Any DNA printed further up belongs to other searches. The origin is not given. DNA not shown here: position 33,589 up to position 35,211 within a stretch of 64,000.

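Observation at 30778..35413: Uncharacterised radical-SAM/SPASM RiPP-like operon: Cys-free aromatic precursor, rSAM, ABC exporter and a secreted S9-like hydrolase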

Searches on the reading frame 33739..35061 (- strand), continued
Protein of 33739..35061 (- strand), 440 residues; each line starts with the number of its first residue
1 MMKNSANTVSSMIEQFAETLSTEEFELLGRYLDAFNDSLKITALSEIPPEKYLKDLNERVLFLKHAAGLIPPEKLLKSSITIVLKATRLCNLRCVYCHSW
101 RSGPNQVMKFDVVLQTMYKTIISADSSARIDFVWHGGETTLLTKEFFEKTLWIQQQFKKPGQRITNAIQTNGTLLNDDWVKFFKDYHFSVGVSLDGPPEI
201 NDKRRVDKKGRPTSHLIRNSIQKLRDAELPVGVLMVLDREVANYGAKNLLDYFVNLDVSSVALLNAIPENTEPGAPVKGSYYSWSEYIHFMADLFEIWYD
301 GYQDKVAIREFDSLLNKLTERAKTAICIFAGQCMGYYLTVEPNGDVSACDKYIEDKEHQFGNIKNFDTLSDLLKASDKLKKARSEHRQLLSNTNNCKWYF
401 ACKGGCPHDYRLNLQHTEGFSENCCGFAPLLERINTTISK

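Call 37: search_protein_families(library=ncbifam, proteins=[P0105, L014:118-1386:+, L024:7001-8059:+, P0003, P0004, P0006, P0007, L037:7001-8197:+, L029:7001-8311:+, L056:7001-8188:+], max_evalue=1e-60)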
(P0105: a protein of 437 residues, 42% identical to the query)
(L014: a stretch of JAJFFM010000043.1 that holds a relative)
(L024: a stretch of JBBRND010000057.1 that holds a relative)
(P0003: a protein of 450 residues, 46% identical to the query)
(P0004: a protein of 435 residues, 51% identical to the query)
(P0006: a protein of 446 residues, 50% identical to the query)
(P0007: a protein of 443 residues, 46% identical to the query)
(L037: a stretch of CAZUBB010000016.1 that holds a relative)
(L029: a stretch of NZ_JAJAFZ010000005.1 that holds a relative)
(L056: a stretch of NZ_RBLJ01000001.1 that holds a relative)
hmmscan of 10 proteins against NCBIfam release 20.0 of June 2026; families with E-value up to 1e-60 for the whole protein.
P0105 (437 aa): 3 families
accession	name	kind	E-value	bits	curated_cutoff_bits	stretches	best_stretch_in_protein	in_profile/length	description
NF041300.1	rSAM_mat_DarW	exception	1.3e-136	455.7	650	1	47-433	8-397/415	radical SAM/SPASM peptide maturase DarW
NF038005.1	rSAM_mat_DarE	equivalog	5.5e-125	417.5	650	1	45-433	39-431/432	darobactin maturation radical SAM/SPASM protein DarE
TIGR03942.1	sulfatase_rSAM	equivalog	7.8e-68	229.2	349.45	1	83-429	3-352/363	anaerobic sulfatase maturase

L014:118-1386:+ (423 aa): 3 families
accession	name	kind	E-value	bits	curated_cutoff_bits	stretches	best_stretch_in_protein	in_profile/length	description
NF041300.1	rSAM_mat_DarW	exception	1.4e-137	458.9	650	1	38-421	12-398/415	radical SAM/SPASM peptide maturase DarW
NF038005.1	rSAM_mat_DarE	equivalog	1.3e-130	436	650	1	37-421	44-432/432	darobactin maturation radical SAM/SPASM protein DarE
TIGR03942.1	sulfatase_rSAM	equivalog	3.1e-72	243.6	349.45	1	69-421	3-357/363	anaerobic sulfatase maturase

L024:7001-8059:+ (353 aa): 4 families
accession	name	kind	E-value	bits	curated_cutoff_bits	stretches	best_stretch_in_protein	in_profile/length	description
NF041300.1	rSAM_mat_DarW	exception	5.7e-112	374.6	650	1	3-352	39-398/415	radical SAM/SPASM peptide maturase DarW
NF038005.1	rSAM_mat_DarE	equivalog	2.1e-100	336.5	650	1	3-352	72-432/432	darobactin maturation radical SAM/SPASM protein DarE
TIGR03942.1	sulfatase_rSAM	equivalog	5.7e-72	242.8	349.45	1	11-339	7-343/363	anaerobic sulfatase maturase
NF041298.1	rSAM_mat_DynA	equivalog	1.5e-61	208.3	450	1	7-350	3-351/356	dynobactin maturation radical SAM/SPASM protein DynA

P0003 (450 aa): 3 families
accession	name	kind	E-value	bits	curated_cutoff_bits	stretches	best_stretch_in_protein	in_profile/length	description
NF041300.1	rSAM_mat_DarW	exception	8.6e-143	476.1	650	1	46-444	6-400/415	radical SAM/SPASM peptide maturase DarW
NF038005.1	rSAM_mat_DarE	equivalog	7.8e-130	433.5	650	1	38-440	31-430/432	darobactin maturation radical SAM/SPASM protein DarE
TIGR03942.1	sulfatase_rSAM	equivalog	1e-65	222.2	349.45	1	91-434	8-349/363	anaerobic sulfatase maturase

P0004 (435 aa): 3 families
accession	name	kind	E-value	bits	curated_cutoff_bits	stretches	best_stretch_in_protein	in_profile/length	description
NF041300.1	rSAM_mat_DarW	exception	8e-141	469.6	650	1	40-431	7-399/415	radical SAM/SPASM peptide maturase DarW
NF038005.1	rSAM_mat_DarE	equivalog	2e-130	435.4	650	1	27-430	27-432/432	darobactin maturation radical SAM/SPASM protein DarE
TIGR03942.1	sulfatase_rSAM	equivalog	1.6e-67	228.1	349.45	1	74-431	2-358/363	anaerobic sulfatase maturase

P0006 (446 aa): 3 families
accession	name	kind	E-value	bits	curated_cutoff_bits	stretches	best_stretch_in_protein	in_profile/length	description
NF041300.1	rSAM_mat_DarW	exception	4.8e-142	473.6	650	1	42-436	5-399/415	radical SAM/SPASM peptide maturase DarW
NF038005.1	rSAM_mat_DarE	equivalog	3.2e-126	421.6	650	1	41-433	37-430/432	darobactin maturation radical SAM/SPASM protein DarE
TIGR03942.1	sulfatase_rSAM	equivalog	8.6e-69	232.3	349.45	1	81-431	4-353/363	anaerobic sulfatase maturase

P0007 (443 aa): 3 families
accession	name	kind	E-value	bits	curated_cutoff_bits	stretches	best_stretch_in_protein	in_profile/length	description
NF041300.1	rSAM_mat_DarW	exception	3.9e-130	434.4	650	1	39-433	6-403/415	radical SAM/SPASM peptide maturase DarW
NF038005.1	rSAM_mat_DarE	equivalog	4.8e-118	394.6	650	1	29-427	29-431/432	darobactin maturation radical SAM/SPASM protein DarE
TIGR03942.1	sulfatase_rSAM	equivalog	3.6e-64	217.1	349.45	1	79-428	7-357/363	anaerobic sulfatase maturase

L037:7001-8197:+ (399 aa): 3 families
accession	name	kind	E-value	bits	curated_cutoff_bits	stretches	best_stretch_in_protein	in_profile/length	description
NF041300.1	rSAM_mat_DarW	exception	6.6e-124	413.9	650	1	11-395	9-395/415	radical SAM/SPASM peptide maturase DarW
NF038005.1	rSAM_mat_DarE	equivalog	1.9e-103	346.5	650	1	12-395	43-429/432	darobactin maturation radical SAM/SPASM protein DarE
TIGR03942.1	sulfatase_rSAM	equivalog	1.9e-64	218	349.45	1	49-390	7-349/363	anaerobic sulfatase maturase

L029:7001-8311:+ (437 aa): 3 families
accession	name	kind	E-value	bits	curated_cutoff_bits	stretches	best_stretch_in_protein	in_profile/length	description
NF038005.1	rSAM_mat_DarE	equivalog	2.5e-226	751.4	650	1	10-436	1-432/432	darobactin maturation radical SAM/SPASM protein DarE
NF041300.1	rSAM_mat_DarW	exception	4.2e-153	510.1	650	1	39-436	2-398/415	radical SAM/SPASM peptide maturase DarW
TIGR03942.1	sulfatase_rSAM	equivalog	2.2e-64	217.8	349.45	1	84-433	7-354/363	anaerobic sulfatase maturase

L056:7001-8188:+ (396 aa): 2 families
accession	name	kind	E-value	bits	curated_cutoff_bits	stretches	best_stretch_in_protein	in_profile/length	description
NF038005.1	rSAM_mat_DarE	equivalog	1.1e-205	683.4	650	1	1-395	39-431/432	darobactin maturation radical SAM/SPASM protein DarE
NF041300.1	rSAM_mat_DarW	exception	3.9e-125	417.9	650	1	1-393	6-395/415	radical SAM/SPASM peptide maturase DarW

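Call 42: search_solved_structures(query=window:33739-35061:-, max_evalue=0.00001)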
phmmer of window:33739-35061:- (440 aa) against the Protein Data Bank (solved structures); distinct sequences matched with E-value up to 0.00001: 4.
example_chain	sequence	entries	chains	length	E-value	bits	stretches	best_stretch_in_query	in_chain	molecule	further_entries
4k37_A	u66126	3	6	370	6.2e-44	153.9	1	83-407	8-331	Anaerobic sulfatase-maturating enzyme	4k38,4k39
4k36_A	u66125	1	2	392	8.3e-44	153.5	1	83-407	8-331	Anaerobic sulfatase-maturating enzyme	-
9gm3_A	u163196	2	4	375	1.6e-24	90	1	83-410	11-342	ChlB radical SAM domain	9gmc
5wgg_A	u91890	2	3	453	8e-13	51.4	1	82-209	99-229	Radical SAM domain protein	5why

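Call 65: predict_structure(alignment_id=A1)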
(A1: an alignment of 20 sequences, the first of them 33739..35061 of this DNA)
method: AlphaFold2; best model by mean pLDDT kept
length: 440 residues; sequences in the alignment: 20
mean_pLDDT: 87.1   pTM: 0.84
mean pLDDT of the five models: 87.1, 82.4, 82.1, 81.1, 81.0
residues with pLDDT >= 90: 239; 70-90: 168; 50-70: 30; < 50: 3
segments of 3 or more residues with pLDDT < 50: 1-3
pLDDT, mean of each block of 10 residues (from residue 1): 61 84 78 63 89 93 85 68 91 74 75 96 86 90 94 93 92 94 94 94 90 95 93 94 97 93 89 82 91 97 95 90 79 85 91 86 93 93 87 85 83 77 83 92
secondary structure, 60 per line:
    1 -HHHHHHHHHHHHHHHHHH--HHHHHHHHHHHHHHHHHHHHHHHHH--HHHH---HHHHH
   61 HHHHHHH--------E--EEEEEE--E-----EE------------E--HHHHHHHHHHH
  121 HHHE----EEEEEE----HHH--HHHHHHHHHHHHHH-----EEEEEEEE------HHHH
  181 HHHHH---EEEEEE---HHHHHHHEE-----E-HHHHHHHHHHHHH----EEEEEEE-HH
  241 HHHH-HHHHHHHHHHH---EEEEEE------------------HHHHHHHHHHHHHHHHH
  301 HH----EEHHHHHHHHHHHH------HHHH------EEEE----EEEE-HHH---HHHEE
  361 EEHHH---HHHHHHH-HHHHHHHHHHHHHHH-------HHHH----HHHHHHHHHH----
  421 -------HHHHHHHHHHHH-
elements in order: H2-19 H22-46 H49-52 H56-67 E79-84 H110-123 E129-134 H144-157 E163-170 H177-185 E189-194 H198-204 H214-226 E231-237 H239-244 H246-256 E260-265 H284-302 H309-320 H327-330 E337-340 E345-348 E359-362 H369-375 H377-391 H399-402 H407-416 H428-439

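Call 70: fold_search(model_id=the predicted structure, library=pdb)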
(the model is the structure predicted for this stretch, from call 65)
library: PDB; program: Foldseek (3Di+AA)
matches with E <= 10: 1581; with E <= 0.001: 87
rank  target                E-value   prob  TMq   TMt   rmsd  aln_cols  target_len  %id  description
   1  4k36_A                5.6e-24  1.00  0.66  0.75   4.5       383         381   27  His6 tagged anSMEcpe with bound AdoMet (released 2013-05-08)
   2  4k37_A                5.6e-24  1.00  0.66  0.78   4.3       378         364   27  Native anSMEcpe with bound AdoMet (released 2013-05-08)
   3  4k36_B                1.1e-23  1.00  0.68  0.81   4.0       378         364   26  His6 tagged anSMEcpe with bound AdoMet (released 2013-05-08)
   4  4k39_B                1.3e-23  1.00  0.67  0.80   4.2       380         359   26  Native anSMEcpe with bound AdoMet and Cp18Cys peptide (released 2013-05-08)
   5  4k38_A                3.0e-23  1.00  0.68  0.80   4.1       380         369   27  Native anSMEcpe with bound AdoMet and Kp18Cys peptide (released 2013-05-08)
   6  4k37_B                4.4e-23  1.00  0.67  0.79   4.3       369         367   26  Native anSMEcpe with bound AdoMet (released 2013-05-08)
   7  4k39_A                5.8e-23  1.00  0.65  0.78   4.4       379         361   27  Native anSMEcpe with bound AdoMet and Cp18Cys peptide (released 2013-05-08)
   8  4k38_B                6.5e-23  1.00  0.67  0.80   4.2       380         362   26  Native anSMEcpe with bound AdoMet and Kp18Cys peptide (released 2013-05-08)
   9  9gm3_A                1.8e-21  1.00  0.68  0.78   4.4       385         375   23  Crystal structure of the complex formed between the radical SAM protein ChlB and the leader region of its precursor su (released 2025-06-25)
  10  9gm3_C                1.6e-20  1.00  0.67  0.79   4.3       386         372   24  Crystal structure of the complex formed between the radical SAM protein ChlB and the leader region of its precursor su (released 2025-06-25)
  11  9gmc_A                2.4e-20  1.00  0.67  0.78   4.5       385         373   23  Crystal structure of the complex formed between the radical SAM protein ChlB and the R3A mutant of ChlA (released 2025-06-25)
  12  9gmc_C                3.9e-20  1.00  0.67  0.78   4.6       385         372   23  Crystal structure of the complex formed between the radical SAM protein ChlB and the R3A mutant of ChlA (released 2025-06-25)
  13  5wgg_A                2.3e-17  1.00  0.62  0.62  16.5       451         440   17  Structural Insights into Thioether Bond Formation in the Biosynthesis of Sactipeptides (released 2017-07-26)
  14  5why_B                4.8e-17  1.00  0.61  0.63  15.6       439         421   16  Structural Insights into Thioether Bond Formation in the Biosynthesis of Sactipeptides (released 2017-07-26)
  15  5why_A                5.7e-17  1.00  0.60  0.62  16.3       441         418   16  Structural Insights into Thioether Bond Formation in the Biosynthesis of Sactipeptides (released 2017-07-26)
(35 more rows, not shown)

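Call 71: search_protein_families(library=ncbifam, proteins=[L047:2396-3472:+, L043:6065-7339:+, L068:7001-8062:+, L033:7001-8176:+, L010:2262-3527:+, L012:7001-8098:+, L042:7001-8047:+, L054:7001-8089:+, L059:7001-8188:+, L061:1419-2483:+], max_evalue=1e-60)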
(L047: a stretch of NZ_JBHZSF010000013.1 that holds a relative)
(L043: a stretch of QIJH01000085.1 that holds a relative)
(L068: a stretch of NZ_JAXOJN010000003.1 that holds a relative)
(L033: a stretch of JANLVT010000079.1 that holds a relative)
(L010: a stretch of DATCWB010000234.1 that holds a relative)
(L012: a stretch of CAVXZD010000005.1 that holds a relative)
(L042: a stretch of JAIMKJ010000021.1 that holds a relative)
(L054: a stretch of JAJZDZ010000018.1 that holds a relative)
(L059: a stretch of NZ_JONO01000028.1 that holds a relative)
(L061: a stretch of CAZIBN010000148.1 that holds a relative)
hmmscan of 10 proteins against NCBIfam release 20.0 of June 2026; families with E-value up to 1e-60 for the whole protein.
L047:2396-3472:+ (359 aa): 3 families
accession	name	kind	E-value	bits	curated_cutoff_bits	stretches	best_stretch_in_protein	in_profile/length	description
NF038005.1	rSAM_mat_DarE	equivalog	3.4e-171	569.8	650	1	1-359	74-432/432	darobactin maturation radical SAM/SPASM protein DarE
NF041300.1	rSAM_mat_DarW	exception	4.4e-134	447.4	650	1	1-358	41-397/415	radical SAM/SPASM peptide maturase DarW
TIGR03942.1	sulfatase_rSAM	equivalog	5.6e-68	229.7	349.45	1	6-357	6-355/363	anaerobic sulfatase maturase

L043:6065-7339:+ (425 aa): 2 families
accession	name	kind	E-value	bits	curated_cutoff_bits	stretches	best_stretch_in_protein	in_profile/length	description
NF041300.1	rSAM_mat_DarW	exception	3.7e-156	520.1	650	1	31-421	3-395/415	radical SAM/SPASM peptide maturase DarW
NF038005.1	rSAM_mat_DarE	equivalog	2.4e-129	431.9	650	1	30-422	35-430/432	darobactin maturation radical SAM/SPASM protein DarE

L068:7001-8062:+ (354 aa): 2 families
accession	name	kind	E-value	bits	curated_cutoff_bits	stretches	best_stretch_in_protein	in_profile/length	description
NF041300.1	rSAM_mat_DarW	exception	2.6e-112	375.7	650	1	2-352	41-394/415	radical SAM/SPASM peptide maturase DarW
NF038005.1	rSAM_mat_DarE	equivalog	1.4e-98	330.5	650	1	3-353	75-429/432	darobactin maturation radical SAM/SPASM protein DarE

L033:7001-8176:+ (392 aa): 3 families
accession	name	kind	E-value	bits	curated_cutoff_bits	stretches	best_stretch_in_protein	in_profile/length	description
NF041300.1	rSAM_mat_DarW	exception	7.2e-169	562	650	1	2-391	4-394/415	radical SAM/SPASM peptide maturase DarW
NF038005.1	rSAM_mat_DarE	equivalog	1.9e-136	455.2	650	1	3-391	38-428/432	darobactin maturation radical SAM/SPASM protein DarE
TIGR03942.1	sulfatase_rSAM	equivalog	1.1e-66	225.4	349.45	1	46-391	8-353/363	anaerobic sulfatase maturase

L010:2262-3527:+ (422 aa): 3 families
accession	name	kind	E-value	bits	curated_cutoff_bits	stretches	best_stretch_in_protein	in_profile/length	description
NF041300.1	rSAM_mat_DarW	exception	1.2e-137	459.1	650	1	35-421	4-393/415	radical SAM/SPASM peptide maturase DarW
NF038005.1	rSAM_mat_DarE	equivalog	1.6e-123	412.7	650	1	39-421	41-427/432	darobactin maturation radical SAM/SPASM protein DarE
TIGR03942.1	sulfatase_rSAM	equivalog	6.1e-68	229.5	349.45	1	76-405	5-335/363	anaerobic sulfatase maturase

L012:7001-8098:+ (366 aa): 2 families
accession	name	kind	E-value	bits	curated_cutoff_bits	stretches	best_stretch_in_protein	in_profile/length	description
NF041300.1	rSAM_mat_DarW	exception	9.3e-138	459.5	650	1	6-365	38-399/415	radical SAM/SPASM peptide maturase DarW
NF038005.1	rSAM_mat_DarE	equivalog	2.2e-114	382.5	650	1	9-362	74-430/432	darobactin maturation radical SAM/SPASM protein DarE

L042:7001-8047:+ (349 aa): 3 families
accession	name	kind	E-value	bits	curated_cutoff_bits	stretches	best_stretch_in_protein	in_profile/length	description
NF041300.1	rSAM_mat_DarW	exception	6.7e-157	522.6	650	1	1-349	45-394/415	radical SAM/SPASM peptide maturase DarW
NF038005.1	rSAM_mat_DarE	equivalog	2.6e-132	441.6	650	1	1-347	78-426/432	darobactin maturation radical SAM/SPASM protein DarE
TIGR03942.1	sulfatase_rSAM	equivalog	3.7e-65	220.4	349.45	1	6-347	10-351/363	anaerobic sulfatase maturase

L054:7001-8089:+ (363 aa): 2 families
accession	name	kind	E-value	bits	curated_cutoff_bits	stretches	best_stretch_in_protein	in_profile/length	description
NF041300.1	rSAM_mat_DarW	exception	1.1e-130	436.2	650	1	4-362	40-397/415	radical SAM/SPASM peptide maturase DarW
NF038005.1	rSAM_mat_DarE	equivalog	1.6e-119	399.5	650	1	4-359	73-428/432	darobactin maturation radical SAM/SPASM protein DarE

L059:7001-8188:+ (396 aa): 2 families
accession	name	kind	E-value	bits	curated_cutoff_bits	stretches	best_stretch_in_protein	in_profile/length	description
NF038005.1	rSAM_mat_DarE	equivalog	2.9e-206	685.3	650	1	1-395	39-431/432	darobactin maturation radical SAM/SPASM protein DarE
NF041300.1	rSAM_mat_DarW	exception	5.8e-123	410.8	650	1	1-393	6-395/415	radical SAM/SPASM peptide maturase DarW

L061:1419-2483:+ (355 aa): 3 families
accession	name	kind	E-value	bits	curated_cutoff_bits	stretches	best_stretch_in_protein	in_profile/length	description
NF041300.1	rSAM_mat_DarW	exception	2.1e-102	343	650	1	7-355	39-392/415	radical SAM/SPASM peptide maturase DarW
NF038005.1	rSAM_mat_DarE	equivalog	7.8e-87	291.8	650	1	5-354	70-425/432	darobactin maturation radical SAM/SPASM protein DarE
TIGR03942.1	sulfatase_rSAM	equivalog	2.5e-63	214.3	349.45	1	16-348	8-344/363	anaerobic sulfatase maturase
